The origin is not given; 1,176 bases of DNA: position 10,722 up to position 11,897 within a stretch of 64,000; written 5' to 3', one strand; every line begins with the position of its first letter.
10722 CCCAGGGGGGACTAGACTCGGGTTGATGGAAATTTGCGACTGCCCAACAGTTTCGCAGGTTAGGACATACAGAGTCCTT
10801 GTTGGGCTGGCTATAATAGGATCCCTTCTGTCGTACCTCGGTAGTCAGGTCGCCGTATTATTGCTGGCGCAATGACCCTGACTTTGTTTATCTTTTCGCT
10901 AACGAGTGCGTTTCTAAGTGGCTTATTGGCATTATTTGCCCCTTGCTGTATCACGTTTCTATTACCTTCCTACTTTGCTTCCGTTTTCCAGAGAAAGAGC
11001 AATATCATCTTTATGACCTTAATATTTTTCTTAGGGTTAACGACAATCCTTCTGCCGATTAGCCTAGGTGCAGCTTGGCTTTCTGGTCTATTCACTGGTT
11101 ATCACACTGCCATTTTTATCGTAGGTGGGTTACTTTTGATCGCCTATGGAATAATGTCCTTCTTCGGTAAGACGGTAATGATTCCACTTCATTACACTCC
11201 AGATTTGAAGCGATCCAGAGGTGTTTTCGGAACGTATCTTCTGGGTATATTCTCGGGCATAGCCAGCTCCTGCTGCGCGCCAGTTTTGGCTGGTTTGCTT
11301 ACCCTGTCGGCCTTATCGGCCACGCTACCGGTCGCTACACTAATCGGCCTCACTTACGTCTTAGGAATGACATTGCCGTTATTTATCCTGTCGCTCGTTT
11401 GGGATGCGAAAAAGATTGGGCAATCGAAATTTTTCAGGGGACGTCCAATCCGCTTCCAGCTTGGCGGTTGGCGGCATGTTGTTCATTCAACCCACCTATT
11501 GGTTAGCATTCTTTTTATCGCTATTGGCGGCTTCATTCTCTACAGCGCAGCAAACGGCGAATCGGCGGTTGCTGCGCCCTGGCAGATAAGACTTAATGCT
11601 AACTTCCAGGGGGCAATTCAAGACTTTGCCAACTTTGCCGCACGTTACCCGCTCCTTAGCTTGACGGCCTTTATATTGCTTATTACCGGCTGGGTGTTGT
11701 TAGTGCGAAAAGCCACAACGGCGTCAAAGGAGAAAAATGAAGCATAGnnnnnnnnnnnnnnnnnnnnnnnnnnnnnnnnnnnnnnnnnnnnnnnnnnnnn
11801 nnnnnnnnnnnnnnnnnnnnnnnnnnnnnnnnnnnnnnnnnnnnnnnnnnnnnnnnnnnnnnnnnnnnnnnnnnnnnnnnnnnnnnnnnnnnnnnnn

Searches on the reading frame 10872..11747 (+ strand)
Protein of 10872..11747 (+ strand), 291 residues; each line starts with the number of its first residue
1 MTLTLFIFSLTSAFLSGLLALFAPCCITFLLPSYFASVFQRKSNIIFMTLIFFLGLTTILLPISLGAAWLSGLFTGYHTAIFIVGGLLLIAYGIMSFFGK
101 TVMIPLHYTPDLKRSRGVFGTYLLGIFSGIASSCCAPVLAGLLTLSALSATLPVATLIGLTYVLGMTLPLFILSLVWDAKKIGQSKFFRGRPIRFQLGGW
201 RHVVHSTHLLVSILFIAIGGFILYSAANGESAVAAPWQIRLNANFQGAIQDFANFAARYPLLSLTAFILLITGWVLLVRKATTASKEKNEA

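Call 8: search_protein_families(library=pfam, proteins=[window:10872-11747:+], max_evalue=0.01)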
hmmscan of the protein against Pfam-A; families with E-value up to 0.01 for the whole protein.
window:10872-11747:+ (291 aa): 1 family
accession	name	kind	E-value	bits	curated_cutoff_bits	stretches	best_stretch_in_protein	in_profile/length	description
PF02683.22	DsbD_TM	-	0.0026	17.5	27.1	1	9-175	4-183/219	Cytochrome C biogenesis protein transmembrane domain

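Call 11: find_homologous_proteins(query=window:10872-11747:+)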
Query window:10872-11747:+ (291 aa): 2551 proteins with E <= 0.001 among 8000 candidates; the best 120 are listed.
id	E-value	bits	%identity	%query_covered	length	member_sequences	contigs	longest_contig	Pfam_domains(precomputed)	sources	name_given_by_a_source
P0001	1.2e-180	617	100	100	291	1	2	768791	-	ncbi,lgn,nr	ncbi:MAG: hypothetical protein HZB70_01660 [Candidatus Berkelbacteria bacterium]|nr:MAG: hypothetica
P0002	5.2e-153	527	83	99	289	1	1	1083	-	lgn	-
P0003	1.2e-152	525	82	100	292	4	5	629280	PF02683.23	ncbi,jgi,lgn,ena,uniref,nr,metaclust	ncbi:hypothetical protein A3A71_00080 [Candidatus Berkelbacteria bacterium RIFCSPLOWO2_01_FULL_50_28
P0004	1.2e-145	502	78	100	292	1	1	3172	PF02683.23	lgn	-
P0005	1.7e-137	476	73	100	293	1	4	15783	-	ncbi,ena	ncbi:MAG: cytochrome c biogenesis protein CcdA [Patescibacteria group bacterium]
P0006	4.0e-130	452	71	99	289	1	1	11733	-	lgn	-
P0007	2.1e-126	439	70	99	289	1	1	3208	-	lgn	-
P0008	1.5e-125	437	71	100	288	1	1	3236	-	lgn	-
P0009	8.8e-111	388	63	99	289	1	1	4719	PF02683.23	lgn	-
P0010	3.8e-109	383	64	96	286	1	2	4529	PF02683.23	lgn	-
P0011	1.1e-94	335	55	100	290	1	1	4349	-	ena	-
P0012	6.0e-91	323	59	84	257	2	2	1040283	PF02683.23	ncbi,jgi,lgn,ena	-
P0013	2.1e-86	308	58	84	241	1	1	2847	-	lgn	-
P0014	1.7e-63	233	50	82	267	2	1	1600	PF02683.23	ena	-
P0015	3.2e-63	232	49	82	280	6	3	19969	-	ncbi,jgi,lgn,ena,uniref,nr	ncbi:hypothetical protein A3A74_08265 [Candidatus Roizmanbacteria bacterium RIFCSPLOWO2_01_FULL_35_1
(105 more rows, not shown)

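Call 16: find_related_loci(query=A1, collection=genome_contigs, flank=6000)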
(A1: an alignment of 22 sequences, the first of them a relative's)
Query A1 (291 aa) in genome_contigs; peptide patterns used: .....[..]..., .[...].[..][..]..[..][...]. (x = any residue, [..] = any of these).
600 stretches matched a pattern (row limit reached: there are more); 550 encode a relative of the query (tblastn E <= 1e-3); the best 80 are kept; 80 distinct loci.
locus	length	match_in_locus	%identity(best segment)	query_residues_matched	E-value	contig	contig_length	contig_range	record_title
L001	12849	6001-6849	83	1-283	4e-148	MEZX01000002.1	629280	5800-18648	MAG: Candidatus Berkelbacteria bacterium RIFCSPLOWO2_01_FULL_50_28 rifcsplowo2_01_scaffold_16, whole genome shotgun sequ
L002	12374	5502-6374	73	1-291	2e-145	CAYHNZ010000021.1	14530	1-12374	MAG TPA_asm: uncultured Candidatus Saccharibacteria bacterium isolate ERP119705_co14_491 genome assembly, contig: NODE_4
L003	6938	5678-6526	44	5-290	3e-70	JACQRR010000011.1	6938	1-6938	MAG: Candidatus Roizmanbacteria bacterium isolate NC_groundwater_1364_Ag_S-0.2um_37_64 S_p2_S4_coassembly_k141_303618, w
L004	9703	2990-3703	49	5-243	1e-69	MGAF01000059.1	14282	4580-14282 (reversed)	MAG: Candidatus Roizmanbacteria bacterium RIFCSPLOWO2_01_FULL_35_13 rifcsplowo2_01_scaffold_9268, whole genome shotgun s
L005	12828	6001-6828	45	5-283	5e-69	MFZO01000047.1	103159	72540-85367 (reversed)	MAG: Candidatus Roizmanbacteria bacterium RIFCSPHIGHO2_02_FULL_38_11 rifcsphigho2_02_scaffold_808, whole genome shotgun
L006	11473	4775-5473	49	5-238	2e-66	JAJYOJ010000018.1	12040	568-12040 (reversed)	MAG: bacterium isolate DBS2-5.bin32 NODE_6458_length_12040_cov_5.164946, whole genome shotgun sequence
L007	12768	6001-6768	46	5-251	2e-66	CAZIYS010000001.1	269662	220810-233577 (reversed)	MAG TPA_asm: uncultured Gammaproteobacteria bacterium isolate SRP302447_co1_778 genome assembly, contig: NODE_128_length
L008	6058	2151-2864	48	5-243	3e-66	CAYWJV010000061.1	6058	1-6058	MAG TPA_asm: uncultured Gammaproteobacteria bacterium isolate binchicken_co387_50 genome assembly, contig: NODE_18826_le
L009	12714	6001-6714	47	5-243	7e-65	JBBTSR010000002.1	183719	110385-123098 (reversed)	MAG: Patescibacteria group bacterium isolate H41-bin132_1 H41_bin132_1_000000000002, whole genome shotgun sequence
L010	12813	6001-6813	43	1-276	1e-62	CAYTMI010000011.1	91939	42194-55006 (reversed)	MAG TPA_asm: uncultured Anaerolineaceae bacterium isolate SRP302447_co3_779 genome assembly, contig: NODE_674_length_919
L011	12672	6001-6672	48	1-225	8e-63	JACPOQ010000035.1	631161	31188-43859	MAG: Chloroflexi bacterium isolate NC_groundwater_605_Pr5_B-0.1um_68_33 alan_book_18_scaffold_90333, whole genome shotgu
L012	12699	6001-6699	50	5-238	3e-62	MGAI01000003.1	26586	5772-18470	MAG: Candidatus Roizmanbacteria bacterium RIFCSPLOWO2_01_FULL_37_16 rifcsplowo2_01_scaffold_10547, whole genome shotgun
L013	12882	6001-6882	41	1-289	3e-62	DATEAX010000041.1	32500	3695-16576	MAG TPA_asm: Patescibacteria group bacterium isolate SMAG_U8229 k141_2412963, whole genome shotgun sequence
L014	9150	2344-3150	47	5-270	8e-62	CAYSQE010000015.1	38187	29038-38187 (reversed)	MAG TPA_asm: uncultured Gammaproteobacteria bacterium isolate SRP269290_co1_355 genome assembly, contig: NODE_1109_lengt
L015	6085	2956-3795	37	9-291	6e-61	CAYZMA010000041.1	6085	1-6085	MAG TPA_asm: uncultured Candidatus Saccharibacteria bacterium isolate SRP050083_co1_301 genome assembly, contig: NODE_74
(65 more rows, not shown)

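Call 25: find_encoding_contigs(protein=P0006, flank=5000, max_places=2)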
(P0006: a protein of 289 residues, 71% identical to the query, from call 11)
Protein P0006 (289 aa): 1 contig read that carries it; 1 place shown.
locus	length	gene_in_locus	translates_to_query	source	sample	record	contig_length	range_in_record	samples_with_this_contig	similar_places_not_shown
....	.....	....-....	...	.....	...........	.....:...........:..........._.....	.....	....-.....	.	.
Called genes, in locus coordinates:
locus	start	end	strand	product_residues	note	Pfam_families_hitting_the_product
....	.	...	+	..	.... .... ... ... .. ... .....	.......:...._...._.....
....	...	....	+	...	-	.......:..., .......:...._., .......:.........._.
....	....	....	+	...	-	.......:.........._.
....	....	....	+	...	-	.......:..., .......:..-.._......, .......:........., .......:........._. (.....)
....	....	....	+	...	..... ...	-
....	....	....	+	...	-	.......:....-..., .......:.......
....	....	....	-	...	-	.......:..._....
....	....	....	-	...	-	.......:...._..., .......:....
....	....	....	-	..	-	-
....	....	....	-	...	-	-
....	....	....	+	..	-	-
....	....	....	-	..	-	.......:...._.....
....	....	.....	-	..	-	?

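Call 26: find_encoding_contigs(protein=P0012, flank=6000, max_places=2)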
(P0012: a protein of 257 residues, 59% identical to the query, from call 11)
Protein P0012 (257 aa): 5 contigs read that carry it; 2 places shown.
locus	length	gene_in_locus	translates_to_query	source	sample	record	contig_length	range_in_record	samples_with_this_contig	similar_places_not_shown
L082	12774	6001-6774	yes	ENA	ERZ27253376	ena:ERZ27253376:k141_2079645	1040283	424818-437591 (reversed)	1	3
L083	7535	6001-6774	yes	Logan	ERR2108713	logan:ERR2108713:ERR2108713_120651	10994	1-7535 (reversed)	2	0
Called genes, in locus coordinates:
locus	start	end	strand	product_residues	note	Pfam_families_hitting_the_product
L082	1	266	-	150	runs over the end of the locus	PF08818:DUF1801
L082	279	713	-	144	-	PF08818:DUF1801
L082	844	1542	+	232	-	-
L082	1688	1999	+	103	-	PF13376:OmdA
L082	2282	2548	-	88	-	PF18926:DUF5676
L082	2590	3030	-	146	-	PF03713:DUF305, PF13628:DUF4142, PF03713:DUF305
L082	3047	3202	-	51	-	-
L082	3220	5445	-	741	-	PF19335:HMBD, PF00122:E1-E2_ATPase, PF00702:Hydrolase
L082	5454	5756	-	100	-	PF02583:Trns_repr_metal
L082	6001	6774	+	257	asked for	PF02683:DsbD_TM (weak)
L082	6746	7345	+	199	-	PF00578:AhpC-TSA, PF08534:Redoxin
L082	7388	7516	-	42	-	-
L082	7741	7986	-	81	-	PF07927:HicA_toxin (weak)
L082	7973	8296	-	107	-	-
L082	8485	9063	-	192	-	-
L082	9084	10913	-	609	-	PF12770:CHAT (faint)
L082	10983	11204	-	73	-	PF13560:HTH_31, PF12844:HTH_19, PF01381:HTH_3, PF13443:HTH_26 (weak)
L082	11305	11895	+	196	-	-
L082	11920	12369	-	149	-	-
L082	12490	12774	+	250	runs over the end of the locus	-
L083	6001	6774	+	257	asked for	PF02683:DsbD_TM (weak)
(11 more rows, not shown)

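Call 27: find_encoding_contigs(protein=P0004, flank=3000, max_places=1)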
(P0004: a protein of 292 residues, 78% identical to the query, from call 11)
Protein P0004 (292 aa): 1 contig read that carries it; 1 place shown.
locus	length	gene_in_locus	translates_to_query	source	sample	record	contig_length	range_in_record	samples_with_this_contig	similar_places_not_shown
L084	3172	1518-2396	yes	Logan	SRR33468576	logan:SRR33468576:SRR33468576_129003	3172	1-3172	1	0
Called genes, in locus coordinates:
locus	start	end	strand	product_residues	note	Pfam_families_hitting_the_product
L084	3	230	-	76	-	?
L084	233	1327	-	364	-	PF12704:MacB_PCD, PF02687:FtsX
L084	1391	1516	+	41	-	-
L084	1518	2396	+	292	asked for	PF02683:DsbD_TM (weak)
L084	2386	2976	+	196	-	PF00578:AhpC-TSA, PF08534:Redoxin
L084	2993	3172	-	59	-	?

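Call 28: find_encoding_contigs(protein=P0009, flank=4000, max_places=1)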
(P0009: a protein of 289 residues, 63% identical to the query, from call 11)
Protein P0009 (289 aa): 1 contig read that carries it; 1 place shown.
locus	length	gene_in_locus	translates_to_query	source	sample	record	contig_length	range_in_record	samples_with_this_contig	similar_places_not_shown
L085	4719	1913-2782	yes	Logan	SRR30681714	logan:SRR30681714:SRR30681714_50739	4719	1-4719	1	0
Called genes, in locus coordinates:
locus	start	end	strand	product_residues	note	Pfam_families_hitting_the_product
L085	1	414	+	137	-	?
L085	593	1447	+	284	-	-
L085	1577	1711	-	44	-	-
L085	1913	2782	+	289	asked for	PF02683:DsbD_TM (weak)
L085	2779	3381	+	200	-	PF00578:AhpC-TSA, PF08534:Redoxin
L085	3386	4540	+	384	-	PF05257:CHAP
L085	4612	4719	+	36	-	?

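Call 51: find_encoding_contigs(protein=P0007, flank=3000, max_places=1)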
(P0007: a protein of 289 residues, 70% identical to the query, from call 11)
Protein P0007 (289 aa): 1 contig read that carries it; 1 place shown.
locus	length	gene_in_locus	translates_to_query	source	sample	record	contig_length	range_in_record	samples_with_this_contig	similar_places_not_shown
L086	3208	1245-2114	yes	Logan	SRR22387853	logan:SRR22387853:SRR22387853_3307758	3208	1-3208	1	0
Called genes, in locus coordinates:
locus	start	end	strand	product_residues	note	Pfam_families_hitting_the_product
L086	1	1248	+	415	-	?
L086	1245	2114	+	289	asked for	-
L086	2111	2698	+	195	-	PF00578:AhpC-TSA, PF08534:Redoxin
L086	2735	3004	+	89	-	PF18926:DUF5676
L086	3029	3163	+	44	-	-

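Call 52: find_encoding_contigs(protein=P0008, flank=3000, max_places=1)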
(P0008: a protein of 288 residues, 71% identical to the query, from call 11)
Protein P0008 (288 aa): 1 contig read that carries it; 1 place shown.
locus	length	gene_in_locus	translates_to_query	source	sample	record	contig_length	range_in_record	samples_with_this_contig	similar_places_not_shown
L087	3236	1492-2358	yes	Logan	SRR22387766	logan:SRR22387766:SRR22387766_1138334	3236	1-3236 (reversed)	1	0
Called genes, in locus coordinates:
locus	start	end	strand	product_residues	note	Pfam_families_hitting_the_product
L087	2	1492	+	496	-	?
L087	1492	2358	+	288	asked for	-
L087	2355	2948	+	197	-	PF00578:AhpC-TSA, PF08534:Redoxin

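Call 53: find_encoding_contigs(protein=P0010, flank=4000, max_places=1)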
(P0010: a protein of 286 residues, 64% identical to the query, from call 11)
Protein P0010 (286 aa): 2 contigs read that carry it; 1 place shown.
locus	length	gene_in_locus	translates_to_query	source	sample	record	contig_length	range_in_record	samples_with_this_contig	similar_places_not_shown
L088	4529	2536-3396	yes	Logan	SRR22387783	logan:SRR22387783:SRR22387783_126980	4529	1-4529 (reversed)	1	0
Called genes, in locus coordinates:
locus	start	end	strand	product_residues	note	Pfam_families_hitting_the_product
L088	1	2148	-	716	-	?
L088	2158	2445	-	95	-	PF02583:Trns_repr_metal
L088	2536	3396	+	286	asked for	PF02683:DsbD_TM (weak)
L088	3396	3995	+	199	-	PF08534:Redoxin, PF00578:AhpC-TSA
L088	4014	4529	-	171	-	?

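Call 54: find_encoding_contigs(protein=P0011, flank=4000, max_places=1)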
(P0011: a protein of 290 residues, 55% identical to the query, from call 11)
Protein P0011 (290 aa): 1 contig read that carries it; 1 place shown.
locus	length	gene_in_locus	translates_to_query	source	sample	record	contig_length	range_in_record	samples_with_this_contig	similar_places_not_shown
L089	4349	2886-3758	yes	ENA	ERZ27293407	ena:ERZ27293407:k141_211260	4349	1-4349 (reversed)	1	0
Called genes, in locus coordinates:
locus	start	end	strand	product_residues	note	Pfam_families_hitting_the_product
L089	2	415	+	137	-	?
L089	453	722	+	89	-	-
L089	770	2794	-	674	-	PF00122:E1-E2_ATPase, PF00702:Hydrolase, PF08282:Hydrolase_3 (faint)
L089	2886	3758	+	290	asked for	-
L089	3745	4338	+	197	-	PF00578:AhpC-TSA, PF08534:Redoxin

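Call 60: search_protein_families(library=ncbifam, proteins=[window:10872-11747:+], max_evalue=0.001)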
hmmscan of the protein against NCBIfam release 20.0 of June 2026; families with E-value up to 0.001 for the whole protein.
window:10872-11747:+ (291 aa): 1 family
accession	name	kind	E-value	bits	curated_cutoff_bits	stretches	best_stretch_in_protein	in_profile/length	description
NF045694.1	seleno_TsoB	exception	5.1e-06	24.8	805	1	6-275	181-451/572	rhodanese/DsbD fusion-like selenoprotein TsoB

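Call 61: search_protein_families(library=pfam, proteins=[L084:1391-1516:+], max_evalue=0.01)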
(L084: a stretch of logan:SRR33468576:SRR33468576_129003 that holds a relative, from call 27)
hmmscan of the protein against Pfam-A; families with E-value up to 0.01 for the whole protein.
L084:1391-1516:+ (41 aa): 0 families

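Call 67: find_encoding_contigs(protein=P0002, flank=1000, max_places=1)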
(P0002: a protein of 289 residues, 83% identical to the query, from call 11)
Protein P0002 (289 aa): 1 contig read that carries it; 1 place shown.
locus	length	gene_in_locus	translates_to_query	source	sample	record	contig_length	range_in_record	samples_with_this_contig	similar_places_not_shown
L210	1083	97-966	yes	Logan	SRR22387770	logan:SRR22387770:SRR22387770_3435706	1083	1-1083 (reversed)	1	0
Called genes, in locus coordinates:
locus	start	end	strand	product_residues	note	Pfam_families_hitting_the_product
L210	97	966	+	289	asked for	-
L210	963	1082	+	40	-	?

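Call 68: find_encoding_contigs(protein=P0013, flank=3000, max_places=1)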
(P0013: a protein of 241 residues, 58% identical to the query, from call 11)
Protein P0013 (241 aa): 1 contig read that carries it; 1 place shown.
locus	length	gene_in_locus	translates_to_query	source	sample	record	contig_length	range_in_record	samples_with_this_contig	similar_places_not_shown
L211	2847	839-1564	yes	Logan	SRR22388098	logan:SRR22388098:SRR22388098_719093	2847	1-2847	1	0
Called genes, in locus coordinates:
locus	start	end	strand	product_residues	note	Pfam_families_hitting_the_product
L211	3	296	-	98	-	?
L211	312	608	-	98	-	PF02583:Trns_repr_metal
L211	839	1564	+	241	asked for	-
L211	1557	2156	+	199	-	PF08534:Redoxin, PF00578:AhpC-TSA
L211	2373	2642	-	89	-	-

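Call 79: search_solved_structures(query=A1, max_evalue=0.01, show_alignments=1)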
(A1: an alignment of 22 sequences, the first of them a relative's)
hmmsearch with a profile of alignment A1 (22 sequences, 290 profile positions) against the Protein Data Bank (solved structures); distinct sequences matched with E-value up to 0.01: 1.
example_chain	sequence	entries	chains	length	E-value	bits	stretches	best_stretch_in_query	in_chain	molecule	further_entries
5vkv_A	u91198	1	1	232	1.3e-12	50.8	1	7-181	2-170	Cytochrome c-type biogenesis protein CcdA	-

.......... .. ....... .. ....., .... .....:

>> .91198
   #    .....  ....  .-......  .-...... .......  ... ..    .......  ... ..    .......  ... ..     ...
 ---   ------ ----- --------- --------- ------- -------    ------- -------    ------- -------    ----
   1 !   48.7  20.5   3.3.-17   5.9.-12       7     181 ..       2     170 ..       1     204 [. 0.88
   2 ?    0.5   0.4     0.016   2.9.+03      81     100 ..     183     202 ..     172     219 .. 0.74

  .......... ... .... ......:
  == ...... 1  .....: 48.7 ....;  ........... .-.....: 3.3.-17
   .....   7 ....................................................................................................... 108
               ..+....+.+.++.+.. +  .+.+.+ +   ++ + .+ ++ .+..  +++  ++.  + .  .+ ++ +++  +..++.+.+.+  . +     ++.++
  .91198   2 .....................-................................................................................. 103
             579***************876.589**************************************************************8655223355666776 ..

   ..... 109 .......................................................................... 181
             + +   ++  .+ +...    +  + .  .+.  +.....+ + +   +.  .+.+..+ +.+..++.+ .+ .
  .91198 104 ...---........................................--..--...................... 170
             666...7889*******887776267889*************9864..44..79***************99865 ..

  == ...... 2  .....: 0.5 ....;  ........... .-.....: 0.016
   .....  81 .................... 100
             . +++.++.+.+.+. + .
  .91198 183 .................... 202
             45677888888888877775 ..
